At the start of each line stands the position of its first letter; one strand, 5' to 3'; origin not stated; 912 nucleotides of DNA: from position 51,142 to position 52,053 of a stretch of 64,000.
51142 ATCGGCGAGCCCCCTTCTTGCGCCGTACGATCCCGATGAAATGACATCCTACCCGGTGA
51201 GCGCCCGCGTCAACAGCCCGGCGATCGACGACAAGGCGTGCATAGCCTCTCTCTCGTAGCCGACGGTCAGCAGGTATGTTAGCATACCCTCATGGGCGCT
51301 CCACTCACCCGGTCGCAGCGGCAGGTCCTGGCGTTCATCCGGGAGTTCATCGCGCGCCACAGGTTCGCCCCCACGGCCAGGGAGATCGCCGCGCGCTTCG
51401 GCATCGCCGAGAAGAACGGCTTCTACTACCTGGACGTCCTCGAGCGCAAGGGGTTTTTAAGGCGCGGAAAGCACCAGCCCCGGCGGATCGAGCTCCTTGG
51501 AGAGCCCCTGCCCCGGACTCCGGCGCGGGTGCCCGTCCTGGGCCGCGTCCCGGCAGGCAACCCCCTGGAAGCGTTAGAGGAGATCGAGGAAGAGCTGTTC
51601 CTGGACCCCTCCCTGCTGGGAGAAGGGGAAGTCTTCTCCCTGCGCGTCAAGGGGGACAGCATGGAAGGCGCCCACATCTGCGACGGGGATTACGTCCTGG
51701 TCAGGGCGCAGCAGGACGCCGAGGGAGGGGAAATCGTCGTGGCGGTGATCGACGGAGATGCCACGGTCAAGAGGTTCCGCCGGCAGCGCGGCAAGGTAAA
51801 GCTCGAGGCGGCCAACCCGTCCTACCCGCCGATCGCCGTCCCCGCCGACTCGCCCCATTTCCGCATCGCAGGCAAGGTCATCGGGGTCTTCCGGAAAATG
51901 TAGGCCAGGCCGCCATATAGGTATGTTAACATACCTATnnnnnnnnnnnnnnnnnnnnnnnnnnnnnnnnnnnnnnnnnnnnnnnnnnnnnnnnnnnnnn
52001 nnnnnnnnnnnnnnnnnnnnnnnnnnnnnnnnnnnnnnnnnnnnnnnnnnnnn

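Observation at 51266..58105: Three copies of a 30-bp palindrome (core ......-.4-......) positioned on start codons; candidate lineage-specific LexA box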

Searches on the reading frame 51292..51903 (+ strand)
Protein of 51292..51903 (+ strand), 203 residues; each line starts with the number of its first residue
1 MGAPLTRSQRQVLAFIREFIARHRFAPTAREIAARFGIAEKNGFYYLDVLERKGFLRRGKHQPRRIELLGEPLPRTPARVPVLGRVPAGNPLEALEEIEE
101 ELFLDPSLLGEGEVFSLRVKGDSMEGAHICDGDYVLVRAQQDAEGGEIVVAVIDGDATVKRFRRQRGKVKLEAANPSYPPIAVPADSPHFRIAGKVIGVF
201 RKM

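Call 7: search_protein_families(library=pfam, proteins=[window:51292-51903:+])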
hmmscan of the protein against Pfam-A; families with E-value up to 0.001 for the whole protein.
window:51292-51903:+ (203 aa): 3 families
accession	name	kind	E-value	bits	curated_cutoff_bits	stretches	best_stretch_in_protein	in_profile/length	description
PF00717.28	Peptidase_S24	-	2.1e-32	111.7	23.3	1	81-197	1-116/116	Peptidase S24-like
PF01726.22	LexA_DNA_bind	-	5.9e-14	52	23.7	1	4-64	3-64/65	LexA DNA binding domain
PF12802.13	MarR_2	-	0.00031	21.3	27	1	5-61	3-55/61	MarR family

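Call 8: search_protein_families(library=ncbifam, proteins=[window:51292-51903:+], max_evalue=0.01)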
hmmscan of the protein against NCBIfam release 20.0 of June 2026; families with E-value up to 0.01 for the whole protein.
window:51292-51903:+ (203 aa): 2 families
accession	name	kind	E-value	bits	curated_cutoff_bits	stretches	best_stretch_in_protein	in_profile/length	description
TIGR00498.1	lexA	equivalog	4.1e-58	196.3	110.95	1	4-203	3-202/203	transcriptional repressor LexA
NF007621.2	PRK10276.1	subfamily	2.6e-20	72.6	110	1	88-199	2-113/115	translesion error-prone DNA polymerase V autoproteolytic subunit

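Call 11: find_homologous_proteins(query=window:51292-51903:+, max_evalue=1e-20)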
Query window:51292-51903:+ (203 aa): 2997 proteins with E <= 1e-20 among 3882 candidates; the best 120 are listed.
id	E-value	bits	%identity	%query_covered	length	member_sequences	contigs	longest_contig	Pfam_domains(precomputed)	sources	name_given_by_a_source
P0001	4.3e-121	420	95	100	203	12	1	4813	PF00717.29,PF01726.23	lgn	-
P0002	1.1e-111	389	89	100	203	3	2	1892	PF00717.29,PF01726.23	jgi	jgi:repressor LexA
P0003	1.0e-110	386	86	100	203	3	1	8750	PF00717.29,PF01726.23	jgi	jgi:repressor LexA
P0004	1.3e-109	383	86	100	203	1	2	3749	PF00717.29,PF01726.23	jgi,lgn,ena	-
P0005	2.7e-109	382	86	100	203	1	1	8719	PF00717.29,PF01726.23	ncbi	-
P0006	8.3e-108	377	85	100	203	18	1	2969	PF00717.29,PF01726.23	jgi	-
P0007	1.4e-107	376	84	100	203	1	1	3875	PF00717.29,PF01726.23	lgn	-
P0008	3.9e-107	375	85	100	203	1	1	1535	PF00717.29,PF01726.23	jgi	jgi:repressor LexA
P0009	4.9e-107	374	85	100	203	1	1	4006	PF00717.29,PF01726.23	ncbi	-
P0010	1.4e-106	373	84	100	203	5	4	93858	PF00717.29,PF01726.23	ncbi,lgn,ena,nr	ncbi:MAG: transcriptional repressor LexA [Deltaproteobacteria bacterium]|nr:transcriptional represso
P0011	2.5e-106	372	83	100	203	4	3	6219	PF00717.29,PF12802.14,PF01726.23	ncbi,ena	ncbi:MAG: transcriptional repressor LexA [Candidatus Deferrimicrobiota bacterium]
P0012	3.7e-106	371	82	100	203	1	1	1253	PF00717.29,PF01726.23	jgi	-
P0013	9.9e-105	367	82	100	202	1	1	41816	PF00717.29,PF01726.23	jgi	jgi:repressor LexA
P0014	4.3e-103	361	81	100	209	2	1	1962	PF00717.29,PF01726.23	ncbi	-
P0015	5.2e-102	358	81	100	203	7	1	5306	PF00717.29,PF01726.23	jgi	jgi:repressor LexA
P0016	3.2e-100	352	79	100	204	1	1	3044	PF00717.29,PF01726.23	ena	-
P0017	8.1e-100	351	78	100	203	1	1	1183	PF00717.29,PF01726.23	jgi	-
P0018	2.0e-99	349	80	100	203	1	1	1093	PF00717.29,PF01726.23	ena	-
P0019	4.8e-99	348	79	100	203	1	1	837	PF00717.29,PF01726.23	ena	-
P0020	1.5e-98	347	79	100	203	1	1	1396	PF00717.29,PF01726.23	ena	-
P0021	5.6e-98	345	77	100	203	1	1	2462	PF00717.29,PF12802.14,PF01726.23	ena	-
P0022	9.1e-98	344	77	100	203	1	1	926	PF00717.29,PF01726.23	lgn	-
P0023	1.2e-97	344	86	90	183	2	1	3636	PF00717.29,PF01726.23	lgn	-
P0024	3.7e-97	342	75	100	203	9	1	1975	PF00717.29,PF01726.23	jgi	jgi:repressor LexA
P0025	9.4e-97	341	75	100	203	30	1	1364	PF00717.29,PF01726.23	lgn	-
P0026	1.1e-96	341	78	99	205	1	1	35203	PF00717.29,PF01726.23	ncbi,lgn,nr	ncbi:MAG: transcriptional repressor LexA [Deltaproteobacteria bacterium]|nr:transcriptional represso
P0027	4.5e-96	338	76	100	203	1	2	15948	PF00717.29,PF12802.14,PF01726.23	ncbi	-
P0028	6.0e-96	338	75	100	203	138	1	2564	PF00717.29,PF01726.23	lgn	-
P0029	8.6e-96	338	74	100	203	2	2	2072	PF00717.29,PF01726.23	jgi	jgi:repressor LexA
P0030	1.7e-95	337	74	100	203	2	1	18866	PF00717.29,PF01726.23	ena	-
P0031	2.2e-95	336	73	100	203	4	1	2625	PF00717.29,PF01726.23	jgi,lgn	jgi:repressor LexA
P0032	2.2e-95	336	76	100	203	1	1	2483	PF00717.29,PF01726.23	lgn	-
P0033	3.2e-95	336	74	100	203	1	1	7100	PF00717.29,PF01726.23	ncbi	ncbi:MAG: transcriptional repressor LexA [Candidatus Deferrimicrobiaceae bacterium]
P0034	7.0e-95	335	75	98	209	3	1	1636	PF00717.29,PF04703.19,PF12802.14,PF01726.23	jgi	jgi:repressor LexA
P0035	8.4e-95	334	73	100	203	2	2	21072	PF00717.29,PF01726.23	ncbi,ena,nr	ncbi:MAG: transcriptional repressor LexA [Deltaproteobacteria bacterium]|nr:transcriptional represso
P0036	1.3e-94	334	72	100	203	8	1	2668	PF00717.29,PF01726.23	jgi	jgi:repressor LexA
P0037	2.3e-94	333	74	100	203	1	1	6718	PF00717.29,PF01726.23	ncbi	ncbi:MAG: transcriptional repressor LexA [Candidatus Deferrimicrobiaceae bacterium]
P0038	2.8e-94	333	75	100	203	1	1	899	PF00717.29,PF01726.23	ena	-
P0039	2.9e-94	333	74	100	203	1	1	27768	PF00717.29,PF01726.23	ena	-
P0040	3.0e-94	333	75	100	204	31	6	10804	PF00717.29,PF01726.23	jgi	jgi:repressor LexA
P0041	3.5e-94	332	73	100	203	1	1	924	PF00717.29,PF04703.19,PF01726.23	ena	-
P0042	4.4e-94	332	74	100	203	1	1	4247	PF00717.29,PF01726.23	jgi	-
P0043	4.6e-94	332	73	100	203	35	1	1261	PF00717.29,PF12802.14,PF01726.23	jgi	-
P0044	4.6e-94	332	74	100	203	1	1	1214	PF00717.29,PF01726.23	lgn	-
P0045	5.4e-94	332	75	100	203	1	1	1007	PF00717.29,PF01726.23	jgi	jgi:repressor LexA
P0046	5.5e-94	332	74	100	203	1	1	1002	PF00717.29,PF12802.14,PF01726.23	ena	-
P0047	5.7e-94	332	75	100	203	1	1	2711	PF00717.29,PF12802.14,PF01726.23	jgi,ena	-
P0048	5.7e-94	332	74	100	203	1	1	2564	PF00717.29,PF01726.23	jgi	-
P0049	5.9e-94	332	73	100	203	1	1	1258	PF00717.29,PF01726.23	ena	-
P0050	8.4e-94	331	74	100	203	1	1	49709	PF00717.29,PF01726.23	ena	-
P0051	8.4e-94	331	74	100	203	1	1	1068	PF00717.29,PF01726.23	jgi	-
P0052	1.1e-93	331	74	100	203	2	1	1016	PF00717.29,PF12802.14,PF01726.23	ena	-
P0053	1.2e-93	331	74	100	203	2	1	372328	PF00717.29,PF01726.23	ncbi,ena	-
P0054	1.4e-93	330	73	100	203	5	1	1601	PF00717.29,PF01726.23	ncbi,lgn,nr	ncbi:MAG TPA: transcriptional repressor LexA [Candidatus Deferrimicrobium sp.]|nr:transcriptional re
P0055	1.5e-93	330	74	100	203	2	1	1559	PF00717.29,PF01726.23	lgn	-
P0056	1.6e-93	330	73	100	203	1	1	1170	PF00717.29,PF01726.23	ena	-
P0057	2.0e-93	330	74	100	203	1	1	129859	PF00717.29,PF01726.23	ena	-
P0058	2.1e-93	330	74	100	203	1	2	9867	PF00717.29,PF01726.23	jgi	-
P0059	2.2e-93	330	74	100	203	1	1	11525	PF00717.29,PF12802.14,PF01726.23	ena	-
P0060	2.6e-93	329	74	100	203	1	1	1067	PF00717.29,PF01726.23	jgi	jgi:repressor LexA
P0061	2.6e-93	329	73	100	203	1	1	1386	PF00717.29,PF01726.23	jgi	-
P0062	2.9e-93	329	74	100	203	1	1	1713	PF00717.29,PF01726.23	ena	-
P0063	3.3e-93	329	74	100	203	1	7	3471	PF00717.29,PF01726.23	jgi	jgi:repressor LexA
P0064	3.7e-93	329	73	100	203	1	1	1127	PF00717.29,PF01726.23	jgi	jgi:repressor LexA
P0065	4.2e-93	329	74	100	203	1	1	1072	PF00717.29,PF01726.23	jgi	jgi:repressor LexA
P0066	4.2e-93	329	73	100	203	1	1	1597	PF00717.29,PF01726.23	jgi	jgi:repressor LexA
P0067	4.9e-93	329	74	100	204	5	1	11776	PF00717.29,PF01726.23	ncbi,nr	ncbi:MAG: repressor LexA [Deltaproteobacteria bacterium]|nr:MAG: repressor LexA [Deltaproteobacteria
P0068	5.4e-93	328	73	100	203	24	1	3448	PF00717.29,PF01726.23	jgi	-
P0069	6.5e-93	328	73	100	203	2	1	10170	PF00717.29,PF12802.14,PF01726.23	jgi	jgi:repressor LexA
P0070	6.5e-93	328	73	100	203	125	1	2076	PF00717.29,PF01726.23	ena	-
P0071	9.8e-93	328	74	100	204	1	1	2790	PF00717.29,PF01726.23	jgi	jgi:repressor LexA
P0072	1.1e-92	327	74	100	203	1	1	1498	PF00717.29,PF01726.23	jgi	-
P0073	1.1e-92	327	73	100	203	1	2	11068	PF00717.29,PF01726.23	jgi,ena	-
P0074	1.2e-92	327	73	100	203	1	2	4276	PF00717.29,PF01726.23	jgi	-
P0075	1.4e-92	327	73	100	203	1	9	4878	PF00717.29,PF01726.23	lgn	-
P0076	1.5e-92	327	73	100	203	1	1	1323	PF00717.29,PF01726.23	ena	-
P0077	1.7e-92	327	74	100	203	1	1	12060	PF00717.29,PF01726.23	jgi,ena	-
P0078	1.8e-92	327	73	100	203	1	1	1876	PF00717.29,PF12802.14,PF01726.23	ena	-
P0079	1.8e-92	327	73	100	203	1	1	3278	PF00717.29,PF12802.14,PF01726.23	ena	-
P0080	1.8e-92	327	72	100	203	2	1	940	PF00717.29,PF01726.23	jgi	-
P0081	1.9e-92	327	73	100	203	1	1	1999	PF00717.29,PF01726.23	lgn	-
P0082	2.0e-92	327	73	100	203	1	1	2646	PF00717.29,PF01726.23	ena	-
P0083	2.5e-92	326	73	100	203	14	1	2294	PF00717.29,PF12802.14,PF01726.23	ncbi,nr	ncbi:MAG: transcriptional repressor LexA [Deltaproteobacteria bacterium]|nr:transcriptional represso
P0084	2.6e-92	326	73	100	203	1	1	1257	PF00717.29,PF01726.23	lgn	-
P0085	2.6e-92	326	74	100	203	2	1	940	PF00717.29,PF01726.23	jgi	jgi:repressor LexA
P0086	2.8e-92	326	74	100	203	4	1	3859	PF00717.29,PF01726.23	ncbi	ncbi:MAG: transcriptional repressor LexA [Candidatus Deferrimicrobium sp.]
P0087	2.8e-92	326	74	100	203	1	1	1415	PF00717.29,PF01726.23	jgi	jgi:repressor LexA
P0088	2.9e-92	326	73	100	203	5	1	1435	PF00717.29,PF12802.14,PF01726.23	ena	-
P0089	3.0e-92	326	74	100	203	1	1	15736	PF00717.29,PF01726.23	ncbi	-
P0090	3.1e-92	326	73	100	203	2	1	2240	PF00717.29,PF12802.14,PF01726.23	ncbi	-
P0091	3.4e-92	326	73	100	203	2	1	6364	PF00717.29,PF01726.23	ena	-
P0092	3.9e-92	326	74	100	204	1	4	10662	PF00717.29,PF01726.23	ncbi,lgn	-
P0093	3.9e-92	326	73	100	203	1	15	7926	PF00717.29,PF01726.23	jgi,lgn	jgi:repressor LexA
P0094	4.0e-92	326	73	100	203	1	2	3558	PF00717.29,PF01726.23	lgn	-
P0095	4.1e-92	326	73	100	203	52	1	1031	PF00717.29,PF01726.23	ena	-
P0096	4.1e-92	326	72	100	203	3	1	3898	PF00717.29,PF01726.23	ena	-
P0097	4.9e-92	325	73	100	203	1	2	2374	PF00717.29,PF01726.23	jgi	jgi:repressor LexA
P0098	4.9e-92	325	73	100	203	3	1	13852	PF00717.29,PF01726.23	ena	-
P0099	5.1e-92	325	73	100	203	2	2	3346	PF00717.29,PF01726.23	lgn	-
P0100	5.4e-92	325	73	100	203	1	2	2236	PF00717.29,PF01726.23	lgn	-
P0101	6.1e-92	325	73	100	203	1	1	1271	PF00717.29,PF01726.23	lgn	-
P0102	6.3e-92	325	73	100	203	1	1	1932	PF00717.29,PF01726.23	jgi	jgi:repressor LexA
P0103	6.6e-92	325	73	100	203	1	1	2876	PF00717.29,PF01726.23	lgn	-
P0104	6.8e-92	325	73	100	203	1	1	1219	PF00717.29,PF01726.23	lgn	-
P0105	7.0e-92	325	72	100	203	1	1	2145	PF00717.29,PF12802.14,PF01726.23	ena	-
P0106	7.3e-92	325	73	100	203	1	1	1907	PF00717.29,PF01726.23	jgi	jgi:repressor LexA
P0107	8.0e-92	325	72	100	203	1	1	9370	PF00717.29,PF01726.23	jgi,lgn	-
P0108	8.5e-92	325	73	100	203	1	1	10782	PF00717.29,PF01726.23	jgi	jgi:repressor LexA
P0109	8.6e-92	325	73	100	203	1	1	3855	PF00717.29,PF12802.14,PF01726.23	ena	-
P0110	8.6e-92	324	72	100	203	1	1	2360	PF00717.29,PF12802.14,PF01726.23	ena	-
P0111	9.9e-92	324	72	100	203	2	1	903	PF00717.29,PF12802.14,PF01726.23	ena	-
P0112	1.0e-91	324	73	100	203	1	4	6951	PF00717.29,PF01726.23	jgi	jgi:repressor LexA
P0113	1.1e-91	324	72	100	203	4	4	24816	PF00717.29,PF01726.23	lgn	-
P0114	1.2e-91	324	72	100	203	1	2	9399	PF00717.29,PF01726.23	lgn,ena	-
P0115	1.3e-91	324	73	100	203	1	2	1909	PF00717.29,PF01726.23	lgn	-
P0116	1.4e-91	324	73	100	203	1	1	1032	PF00717.29,PF01726.23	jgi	-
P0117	2.1e-91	323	72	100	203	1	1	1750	PF00717.29,PF12802.14,PF01726.23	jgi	-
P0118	2.1e-91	323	72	100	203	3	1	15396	PF00717.29,PF12802.14,PF01726.23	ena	-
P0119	2.1e-91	323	72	100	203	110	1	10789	PF00717.29,PF12802.14,PF01726.23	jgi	jgi:repressor LexA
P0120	2.6e-91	323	73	100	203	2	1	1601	PF00717.29,PF12802.14,PF01726.23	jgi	-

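Call 13: find_related_loci(query=window:51292-51903:+, collection=genome_contigs, flank=10000)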
Query window:51292-51903:+ (203 aa) in genome_contigs; peptide patterns used: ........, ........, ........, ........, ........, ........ (x = any residue, [..] = any of these).
600 stretches matched a pattern (row limit reached: there are more); 4 encode a relative of the query (tblastn E <= 1e-3); 4 distinct loci.
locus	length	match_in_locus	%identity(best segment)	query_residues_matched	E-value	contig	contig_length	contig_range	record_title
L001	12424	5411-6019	84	1-203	5e-112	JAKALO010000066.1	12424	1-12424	MAG: Deltaproteobacteria bacterium isolate WY5.bin129 NODE_8736_length_12424_cov_1.843864, whole genome shotgun sequence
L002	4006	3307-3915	85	1-203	1e-106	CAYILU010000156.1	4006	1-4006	MAG TPA_asm: uncultured bacterium isolate ERP119705_co20_536 genome assembly, contig: NODE_36617_length_4006_cov_8.01746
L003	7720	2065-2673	68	1-203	1e-91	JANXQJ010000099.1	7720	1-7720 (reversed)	MAG: Deltaproteobacteria bacterium isolate GL140_5_concoct_145_sub GL140_5_k141_632848, whole genome shotgun sequence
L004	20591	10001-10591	37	5-201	8e-37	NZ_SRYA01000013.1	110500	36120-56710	Petralouisia muris strain NM01_1-7b NODE_13_length_110500_cov_125.331, whole genome shotgun sequence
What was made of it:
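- On LexA operator (SOS box): The one allowed genome-collection scan returned only 4 loci (call 13).
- Tried and rejected: The single allowed scan of genome_contigs, run with the LexA protein, returned only 4 loci, one of them an unrelated Firmicute (call 13).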

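Call 23: find_encoding_contigs(protein=P0010, flank=10000, max_places=3)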
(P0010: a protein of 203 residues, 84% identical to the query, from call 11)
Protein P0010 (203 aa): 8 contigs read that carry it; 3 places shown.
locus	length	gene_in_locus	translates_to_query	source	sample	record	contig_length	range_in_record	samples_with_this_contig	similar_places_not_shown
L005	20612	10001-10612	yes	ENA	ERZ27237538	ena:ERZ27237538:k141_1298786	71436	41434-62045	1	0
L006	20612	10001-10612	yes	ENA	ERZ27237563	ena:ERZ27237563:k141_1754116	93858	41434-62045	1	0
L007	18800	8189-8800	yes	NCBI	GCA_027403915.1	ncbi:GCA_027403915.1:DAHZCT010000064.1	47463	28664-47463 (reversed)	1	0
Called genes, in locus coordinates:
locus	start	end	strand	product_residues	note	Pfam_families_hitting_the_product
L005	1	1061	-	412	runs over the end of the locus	PF00270:DEAD, PF04851:ResIII, PF00271:Helicase_C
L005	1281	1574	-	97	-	PF01541:GIY-YIG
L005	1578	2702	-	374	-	PF00266:Aminotran_5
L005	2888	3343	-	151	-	PF00072:Response_reg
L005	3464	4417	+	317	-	PF00056:Ldh_1_N, PF02866:Ldh_1_C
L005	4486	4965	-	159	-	PF04073:tRNA_edit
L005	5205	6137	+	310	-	PF00850:Hist_deacetyl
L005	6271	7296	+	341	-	PF14371:DUF4412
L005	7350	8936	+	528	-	PF01293:PEPCK_ATP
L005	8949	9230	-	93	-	PF02566:OsmC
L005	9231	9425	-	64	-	-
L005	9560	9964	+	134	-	PF22478:DUF6982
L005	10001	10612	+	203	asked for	PF01726:LexA_DNA_bind, PF00717:Peptidase_S24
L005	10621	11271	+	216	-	-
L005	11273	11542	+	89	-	PF26485:DUF8156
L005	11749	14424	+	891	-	PF14827:dCache_3, PF00672:HAMP (weak), PF00989:PAS, PF08448:PAS_4, PF13188:PAS_8 (weak), PF00512:HisKA, PF02518:HATPase_c, PF00072:Response_reg, +1 more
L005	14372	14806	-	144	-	-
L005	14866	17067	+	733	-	PF00136:DNA_pol_B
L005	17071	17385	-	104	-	-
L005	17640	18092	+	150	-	PF04773:FecR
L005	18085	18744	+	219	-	PF00691:OmpA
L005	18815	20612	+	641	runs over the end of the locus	PF05226:CHASE2, PF13487:HD_5, PF01966:HD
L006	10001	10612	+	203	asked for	PF01726:LexA_DNA_bind, PF00717:Peptidase_S24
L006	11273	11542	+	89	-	PF26485:DUF8156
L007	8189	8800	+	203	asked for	PF01726:LexA_DNA_bind, PF00717:Peptidase_S24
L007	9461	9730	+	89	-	PF26485:DUF8156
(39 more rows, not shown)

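Call 24: find_encoding_contigs(protein=P0053, flank=10000, max_places=2)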
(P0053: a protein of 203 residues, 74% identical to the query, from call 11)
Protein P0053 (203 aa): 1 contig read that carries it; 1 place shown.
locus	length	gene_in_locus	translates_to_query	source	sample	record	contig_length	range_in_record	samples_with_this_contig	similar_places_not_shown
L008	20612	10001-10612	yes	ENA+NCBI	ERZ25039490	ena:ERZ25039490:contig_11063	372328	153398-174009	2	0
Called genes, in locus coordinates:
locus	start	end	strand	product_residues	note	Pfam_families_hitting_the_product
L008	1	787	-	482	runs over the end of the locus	PF00083:Sugar_tr, PF06609:TRI12, PF07690:MFS_1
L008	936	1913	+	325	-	PF01370:Epimerase (faint), PF05368:NmrA, PF13460:NAD_binding_10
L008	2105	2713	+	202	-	PF04011:LemA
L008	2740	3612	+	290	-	PF04536:TPM_phosphatase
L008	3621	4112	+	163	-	PF17174:DUF5130 (weak), PF04536:TPM_phosphatase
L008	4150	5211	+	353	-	PF00586:AIRS, PF02769:AIRS_C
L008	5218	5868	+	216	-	PF02581:TMP-TENI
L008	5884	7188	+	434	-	PF00072:Response_reg, PF03331:LpxC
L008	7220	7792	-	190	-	PF02245:Pur_DNA_glyco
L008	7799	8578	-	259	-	PF00561:Abhydrolase_1, PF12146:Hydrolase_4 (faint), PF12697:Abhydrolase_6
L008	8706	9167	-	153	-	PF04773:FecR (weak)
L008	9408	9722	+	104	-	-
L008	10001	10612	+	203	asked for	PF01726:LexA_DNA_bind, PF00717:Peptidase_S24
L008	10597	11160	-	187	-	-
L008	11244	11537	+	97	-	PF26485:DUF8156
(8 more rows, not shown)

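Call 25: find_encoding_contigs(protein=P0057, flank=10000, max_places=2)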
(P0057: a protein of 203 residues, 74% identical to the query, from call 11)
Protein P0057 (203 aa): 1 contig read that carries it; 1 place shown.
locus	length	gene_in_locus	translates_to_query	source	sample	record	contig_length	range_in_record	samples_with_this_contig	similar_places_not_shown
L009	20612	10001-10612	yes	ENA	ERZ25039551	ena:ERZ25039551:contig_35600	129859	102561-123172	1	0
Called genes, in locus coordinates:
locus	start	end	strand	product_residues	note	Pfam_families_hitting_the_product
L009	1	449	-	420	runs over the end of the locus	PF07690:MFS_1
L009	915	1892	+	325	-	PF05368:NmrA, PF13460:NAD_binding_10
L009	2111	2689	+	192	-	PF04011:LemA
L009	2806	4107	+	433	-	PF04536:TPM_phosphatase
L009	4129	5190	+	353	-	PF00586:AIRS, PF02769:AIRS_C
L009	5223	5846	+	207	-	PF02581:TMP-TENI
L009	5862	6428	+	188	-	PF00072:Response_reg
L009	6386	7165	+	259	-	PF03331:LpxC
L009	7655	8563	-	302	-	PF00561:Abhydrolase_1 (weak), PF12146:Hydrolase_4 (faint), PF12697:Abhydrolase_6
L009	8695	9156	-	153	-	-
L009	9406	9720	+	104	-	-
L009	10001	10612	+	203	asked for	PF01726:LexA_DNA_bind, PF00717:Peptidase_S24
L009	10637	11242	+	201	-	-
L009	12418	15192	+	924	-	PF00136:DNA_pol_B, PF03480:DctP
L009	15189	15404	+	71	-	-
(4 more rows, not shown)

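Call 30: find_encoding_contigs(protein=window:51292-51903:+, flank=10000, max_places=4)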
Protein window:51292-51903:+ (203 aa): 5 contigs read that carry it; 4 places shown.
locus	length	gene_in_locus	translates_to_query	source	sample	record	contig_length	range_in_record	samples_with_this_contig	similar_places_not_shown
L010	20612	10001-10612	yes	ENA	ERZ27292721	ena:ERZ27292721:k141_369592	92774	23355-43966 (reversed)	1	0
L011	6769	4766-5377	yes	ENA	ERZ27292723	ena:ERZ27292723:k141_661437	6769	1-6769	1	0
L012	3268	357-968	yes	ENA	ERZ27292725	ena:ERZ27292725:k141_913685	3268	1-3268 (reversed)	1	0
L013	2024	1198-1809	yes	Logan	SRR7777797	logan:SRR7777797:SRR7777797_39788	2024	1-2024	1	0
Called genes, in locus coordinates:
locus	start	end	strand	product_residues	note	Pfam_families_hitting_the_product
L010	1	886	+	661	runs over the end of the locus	PF05226:CHASE2, PF13487:HD_5, PF01966:HD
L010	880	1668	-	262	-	-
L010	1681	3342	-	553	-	PF01979:Amidohydro_1, PF13382:Adenine_deam_C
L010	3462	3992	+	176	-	PF00156:Pribosyltran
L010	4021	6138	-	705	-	PF00072:Response_reg, PF00989:PAS, PF08448:PAS_4, PF13188:PAS_8 (weak), PF13426:PAS_9, PF00512:HisKA, PF02518:HATPase_c, PF00072:Response_reg, +1 more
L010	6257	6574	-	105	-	-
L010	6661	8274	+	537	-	PF01293:PEPCK_ATP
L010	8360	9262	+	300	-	PF05368:NmrA, PF13460:NAD_binding_10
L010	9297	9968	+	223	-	PF02586:SRAP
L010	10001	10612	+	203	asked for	PF01726:LexA_DNA_bind, PF00717:Peptidase_S24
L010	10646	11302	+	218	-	-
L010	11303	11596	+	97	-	PF26485:DUF8156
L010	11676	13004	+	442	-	PF00990:GGDEF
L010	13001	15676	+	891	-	PF13426:PAS_9 (faint), PF14827:dCache_3, PF00989:PAS, PF08448:PAS_4, PF13188:PAS_8 (weak), PF00512:HisKA, PF02518:HATPase_c, PF00072:Response_reg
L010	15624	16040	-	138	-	-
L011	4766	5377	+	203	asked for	PF01726:LexA_DNA_bind, PF00717:Peptidase_S24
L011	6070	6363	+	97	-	PF26485:DUF8156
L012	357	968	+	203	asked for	PF01726:LexA_DNA_bind, PF00717:Peptidase_S24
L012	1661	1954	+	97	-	PF26485:DUF8156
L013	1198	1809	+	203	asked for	PF01726:LexA_DNA_bind, PF00717:Peptidase_S24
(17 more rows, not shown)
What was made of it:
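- On Bacterial PolB2 mutasome operon: PF26485 (call 30).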
